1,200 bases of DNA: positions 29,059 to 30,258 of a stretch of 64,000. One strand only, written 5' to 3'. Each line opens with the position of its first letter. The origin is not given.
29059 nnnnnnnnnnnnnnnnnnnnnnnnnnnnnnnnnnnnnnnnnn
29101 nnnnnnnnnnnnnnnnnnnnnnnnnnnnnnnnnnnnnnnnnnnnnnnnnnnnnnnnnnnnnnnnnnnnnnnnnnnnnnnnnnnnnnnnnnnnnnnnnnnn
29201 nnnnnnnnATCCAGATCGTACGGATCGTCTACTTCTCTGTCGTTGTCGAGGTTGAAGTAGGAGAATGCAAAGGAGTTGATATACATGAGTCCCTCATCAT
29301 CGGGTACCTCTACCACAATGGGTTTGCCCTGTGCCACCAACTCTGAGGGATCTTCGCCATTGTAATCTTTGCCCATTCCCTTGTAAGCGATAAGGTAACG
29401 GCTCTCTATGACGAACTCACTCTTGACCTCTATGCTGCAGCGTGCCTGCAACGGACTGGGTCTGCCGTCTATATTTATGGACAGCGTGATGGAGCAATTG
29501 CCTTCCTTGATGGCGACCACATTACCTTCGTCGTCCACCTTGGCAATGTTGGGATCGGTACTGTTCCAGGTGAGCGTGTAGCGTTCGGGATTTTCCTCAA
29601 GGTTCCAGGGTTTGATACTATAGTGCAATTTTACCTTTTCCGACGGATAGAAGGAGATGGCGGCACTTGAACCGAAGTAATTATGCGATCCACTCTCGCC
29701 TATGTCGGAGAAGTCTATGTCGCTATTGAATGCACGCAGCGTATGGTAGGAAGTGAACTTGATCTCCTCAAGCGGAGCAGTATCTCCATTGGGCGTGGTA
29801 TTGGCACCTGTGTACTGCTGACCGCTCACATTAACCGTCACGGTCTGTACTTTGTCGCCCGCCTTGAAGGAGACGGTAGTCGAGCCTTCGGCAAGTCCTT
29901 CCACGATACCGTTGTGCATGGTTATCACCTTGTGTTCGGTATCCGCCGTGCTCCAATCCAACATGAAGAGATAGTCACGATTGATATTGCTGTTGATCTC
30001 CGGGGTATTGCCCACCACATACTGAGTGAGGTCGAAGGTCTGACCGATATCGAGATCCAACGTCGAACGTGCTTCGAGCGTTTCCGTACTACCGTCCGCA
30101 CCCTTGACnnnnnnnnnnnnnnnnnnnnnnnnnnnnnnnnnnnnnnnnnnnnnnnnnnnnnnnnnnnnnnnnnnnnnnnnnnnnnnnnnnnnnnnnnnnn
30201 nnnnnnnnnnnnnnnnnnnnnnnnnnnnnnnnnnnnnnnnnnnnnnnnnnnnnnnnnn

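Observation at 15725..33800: One ~18-kb operon joining a giant cell-envelope subtilase, two lipoproteins and an expanded peptide-type ABC importer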

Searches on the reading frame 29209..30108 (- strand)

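Call 62: search_protein_families(library=pfam, proteins=[window:29209-30108:-], max_evalue=0.01)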
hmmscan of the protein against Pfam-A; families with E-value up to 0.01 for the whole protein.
window:29209-30108:- (300 aa): 3 families
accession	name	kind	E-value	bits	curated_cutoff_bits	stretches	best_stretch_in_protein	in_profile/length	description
PF02368.24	Big_2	-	2.7e-09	37.3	22.8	1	179-209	36-66/79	Bacterial Ig-like domain (group 2)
PF22359.2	Big-like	-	4.2e-07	30.5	27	1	65-95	17-47/48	Bacterial Ig-like domain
PF21461.3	HL_N-beta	-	0.00012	22.3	27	1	43-90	4-53/57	Hyaluronate lyase, N-terminal beta-sheet domain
